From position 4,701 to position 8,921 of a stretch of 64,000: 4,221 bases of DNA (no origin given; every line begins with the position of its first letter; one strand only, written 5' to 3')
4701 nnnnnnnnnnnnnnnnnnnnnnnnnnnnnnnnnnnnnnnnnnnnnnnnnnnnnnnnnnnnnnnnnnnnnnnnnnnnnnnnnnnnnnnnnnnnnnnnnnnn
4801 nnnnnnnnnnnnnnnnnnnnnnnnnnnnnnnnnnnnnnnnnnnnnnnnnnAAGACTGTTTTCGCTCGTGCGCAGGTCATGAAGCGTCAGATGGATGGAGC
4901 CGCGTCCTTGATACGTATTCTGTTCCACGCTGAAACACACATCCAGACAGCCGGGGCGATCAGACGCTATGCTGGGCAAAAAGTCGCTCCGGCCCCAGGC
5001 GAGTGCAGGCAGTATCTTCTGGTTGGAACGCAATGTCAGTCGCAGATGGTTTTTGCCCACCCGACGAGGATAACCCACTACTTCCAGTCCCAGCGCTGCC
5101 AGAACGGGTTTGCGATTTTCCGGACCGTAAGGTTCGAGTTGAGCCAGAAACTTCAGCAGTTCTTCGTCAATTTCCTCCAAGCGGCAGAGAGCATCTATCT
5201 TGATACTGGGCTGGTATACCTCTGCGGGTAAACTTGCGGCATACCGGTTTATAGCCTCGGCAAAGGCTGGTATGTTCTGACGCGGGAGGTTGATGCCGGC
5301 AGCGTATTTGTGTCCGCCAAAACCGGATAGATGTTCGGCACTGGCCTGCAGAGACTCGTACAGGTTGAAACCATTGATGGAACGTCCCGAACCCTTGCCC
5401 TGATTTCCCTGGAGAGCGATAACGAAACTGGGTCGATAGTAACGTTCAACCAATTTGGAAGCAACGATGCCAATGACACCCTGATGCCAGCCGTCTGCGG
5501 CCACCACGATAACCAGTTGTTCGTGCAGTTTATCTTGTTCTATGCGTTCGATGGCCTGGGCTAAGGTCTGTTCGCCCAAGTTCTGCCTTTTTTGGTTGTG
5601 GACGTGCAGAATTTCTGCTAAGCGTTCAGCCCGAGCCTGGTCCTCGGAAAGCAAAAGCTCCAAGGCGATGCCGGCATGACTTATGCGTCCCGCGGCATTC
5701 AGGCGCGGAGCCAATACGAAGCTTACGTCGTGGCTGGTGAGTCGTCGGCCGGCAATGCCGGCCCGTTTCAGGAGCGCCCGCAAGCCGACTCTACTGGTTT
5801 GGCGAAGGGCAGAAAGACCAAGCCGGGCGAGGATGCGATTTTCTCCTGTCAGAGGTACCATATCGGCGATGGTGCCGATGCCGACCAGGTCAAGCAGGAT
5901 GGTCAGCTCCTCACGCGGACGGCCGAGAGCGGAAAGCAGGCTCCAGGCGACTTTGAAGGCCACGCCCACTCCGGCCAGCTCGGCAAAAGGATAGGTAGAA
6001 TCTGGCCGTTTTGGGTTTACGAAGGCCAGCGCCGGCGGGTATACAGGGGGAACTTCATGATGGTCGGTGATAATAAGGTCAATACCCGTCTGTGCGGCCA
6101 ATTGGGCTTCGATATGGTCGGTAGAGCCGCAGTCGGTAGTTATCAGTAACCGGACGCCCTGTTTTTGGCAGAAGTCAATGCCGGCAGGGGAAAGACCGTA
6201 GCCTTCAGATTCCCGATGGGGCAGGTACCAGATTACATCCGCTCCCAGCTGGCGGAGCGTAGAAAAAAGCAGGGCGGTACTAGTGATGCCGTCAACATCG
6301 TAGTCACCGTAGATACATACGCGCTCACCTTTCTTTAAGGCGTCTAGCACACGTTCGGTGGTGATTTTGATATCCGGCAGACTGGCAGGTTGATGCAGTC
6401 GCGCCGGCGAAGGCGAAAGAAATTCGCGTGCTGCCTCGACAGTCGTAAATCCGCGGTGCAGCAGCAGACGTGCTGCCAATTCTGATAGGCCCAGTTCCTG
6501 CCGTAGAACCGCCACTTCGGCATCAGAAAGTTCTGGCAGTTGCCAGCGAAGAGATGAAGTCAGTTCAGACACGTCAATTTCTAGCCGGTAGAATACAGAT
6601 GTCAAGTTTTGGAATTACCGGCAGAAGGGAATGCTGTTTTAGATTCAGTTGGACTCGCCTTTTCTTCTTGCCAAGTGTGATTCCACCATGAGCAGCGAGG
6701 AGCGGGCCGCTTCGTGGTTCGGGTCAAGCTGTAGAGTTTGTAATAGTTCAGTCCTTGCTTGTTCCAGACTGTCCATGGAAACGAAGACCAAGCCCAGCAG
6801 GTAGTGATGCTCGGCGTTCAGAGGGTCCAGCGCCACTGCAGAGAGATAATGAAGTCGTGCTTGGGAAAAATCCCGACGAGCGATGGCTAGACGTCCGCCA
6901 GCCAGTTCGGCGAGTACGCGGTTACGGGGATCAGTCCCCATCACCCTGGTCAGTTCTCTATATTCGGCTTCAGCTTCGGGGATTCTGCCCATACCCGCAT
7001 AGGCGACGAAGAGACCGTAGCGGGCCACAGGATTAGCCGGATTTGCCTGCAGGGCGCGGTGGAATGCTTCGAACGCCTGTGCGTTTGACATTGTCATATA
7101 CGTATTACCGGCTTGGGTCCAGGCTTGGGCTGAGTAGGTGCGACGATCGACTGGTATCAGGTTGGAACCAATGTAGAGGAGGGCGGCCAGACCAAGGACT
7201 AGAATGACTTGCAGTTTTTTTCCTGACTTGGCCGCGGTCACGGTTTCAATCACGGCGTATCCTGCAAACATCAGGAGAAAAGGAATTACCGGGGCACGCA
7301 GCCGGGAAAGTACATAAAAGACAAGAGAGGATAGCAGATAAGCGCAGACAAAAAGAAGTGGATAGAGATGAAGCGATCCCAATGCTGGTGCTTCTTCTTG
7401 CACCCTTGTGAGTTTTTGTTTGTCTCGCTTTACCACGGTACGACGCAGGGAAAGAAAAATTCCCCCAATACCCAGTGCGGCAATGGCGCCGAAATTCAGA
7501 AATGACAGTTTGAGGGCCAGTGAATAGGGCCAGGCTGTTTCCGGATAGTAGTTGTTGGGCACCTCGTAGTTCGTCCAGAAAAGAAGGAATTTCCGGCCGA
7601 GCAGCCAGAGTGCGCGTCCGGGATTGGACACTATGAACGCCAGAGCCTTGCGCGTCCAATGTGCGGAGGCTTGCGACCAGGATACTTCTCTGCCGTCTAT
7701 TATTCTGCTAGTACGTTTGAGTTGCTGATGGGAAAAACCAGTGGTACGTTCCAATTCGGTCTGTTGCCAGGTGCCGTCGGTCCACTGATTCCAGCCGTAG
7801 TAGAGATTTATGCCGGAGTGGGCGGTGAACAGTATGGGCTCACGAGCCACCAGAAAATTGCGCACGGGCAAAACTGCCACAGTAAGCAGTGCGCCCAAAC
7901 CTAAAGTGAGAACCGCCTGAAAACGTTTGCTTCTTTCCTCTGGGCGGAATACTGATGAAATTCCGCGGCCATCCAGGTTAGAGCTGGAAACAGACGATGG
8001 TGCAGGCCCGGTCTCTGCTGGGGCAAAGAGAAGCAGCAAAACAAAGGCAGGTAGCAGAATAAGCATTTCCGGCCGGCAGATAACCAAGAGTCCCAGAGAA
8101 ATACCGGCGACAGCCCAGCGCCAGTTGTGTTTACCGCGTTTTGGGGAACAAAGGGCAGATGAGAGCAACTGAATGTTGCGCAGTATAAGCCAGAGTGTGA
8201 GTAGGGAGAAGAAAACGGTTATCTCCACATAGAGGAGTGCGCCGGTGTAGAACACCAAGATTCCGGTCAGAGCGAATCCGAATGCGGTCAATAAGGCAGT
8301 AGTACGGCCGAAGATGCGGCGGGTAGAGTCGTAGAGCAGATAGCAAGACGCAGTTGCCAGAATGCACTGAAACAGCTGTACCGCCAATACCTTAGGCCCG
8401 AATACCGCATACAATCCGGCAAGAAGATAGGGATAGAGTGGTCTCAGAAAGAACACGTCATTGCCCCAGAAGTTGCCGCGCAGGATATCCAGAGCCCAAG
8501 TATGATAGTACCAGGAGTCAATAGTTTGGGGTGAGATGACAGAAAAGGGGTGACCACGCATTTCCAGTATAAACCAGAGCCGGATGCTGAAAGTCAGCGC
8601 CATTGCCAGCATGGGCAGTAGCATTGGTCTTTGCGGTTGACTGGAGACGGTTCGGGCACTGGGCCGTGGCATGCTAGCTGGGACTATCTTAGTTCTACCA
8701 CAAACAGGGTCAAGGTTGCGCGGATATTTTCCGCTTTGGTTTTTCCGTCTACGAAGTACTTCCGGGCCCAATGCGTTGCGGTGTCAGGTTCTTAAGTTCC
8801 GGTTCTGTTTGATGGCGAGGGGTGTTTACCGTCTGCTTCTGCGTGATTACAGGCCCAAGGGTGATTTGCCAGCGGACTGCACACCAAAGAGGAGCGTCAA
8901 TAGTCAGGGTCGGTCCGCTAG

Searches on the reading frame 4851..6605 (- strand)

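Call 45: search_protein_families(library=pfam, proteins=[window:4851-6605:-], max_evalue=0.00001)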
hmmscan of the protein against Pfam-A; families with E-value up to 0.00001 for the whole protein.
window:4851-6605:- (585 aa): 3 families
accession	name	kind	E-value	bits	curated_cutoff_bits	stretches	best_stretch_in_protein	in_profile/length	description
PF01368.27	DHH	-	6.6e-24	85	28.1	1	95-245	1-125/125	DHH family, N-terminal domain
PF17768.7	RecJ_OB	-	8.1e-22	77.8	27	1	470-577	1-107/107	RecJ OB domain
PF02272.25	DHHA1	-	8.1e-16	58.8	25.9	1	365-457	4-101/102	DHHA1 domain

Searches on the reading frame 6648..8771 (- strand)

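Call 45: search_protein_families(library=pfam, proteins=[window:6648-8771:-], max_evalue=0.00001)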
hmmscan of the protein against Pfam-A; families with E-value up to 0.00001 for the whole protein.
window:6648-8771:- (708 aa): 6 families
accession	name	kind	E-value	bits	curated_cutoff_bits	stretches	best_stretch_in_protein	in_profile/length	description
PF14559.12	TPR_19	-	1.8e-13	51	25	1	564-615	8-59/68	Tetratricopeptide repeat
PF13231.12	PMT_2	-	1.1e-12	48.8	26.1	1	111-251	4-133/160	Dolichyl-phosphate-mannose-protein mannosyltransferase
PF13414.12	TPR_11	-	3.3e-10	39.9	26.8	0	634-665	9-40/42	TPR repeat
PF13432.12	TPR_16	-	1.4e-08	35.5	32.7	1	623-685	1-63/65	Tetratricopeptide repeat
PF07719.23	TPR_2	-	8.6e-08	32.2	27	0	656-686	4-34/34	Tetratricopeptide repeat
PF13431.12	TPR_17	-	1.9e-07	31.3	24.4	0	642-673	2-33/34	Tetratricopeptide repeat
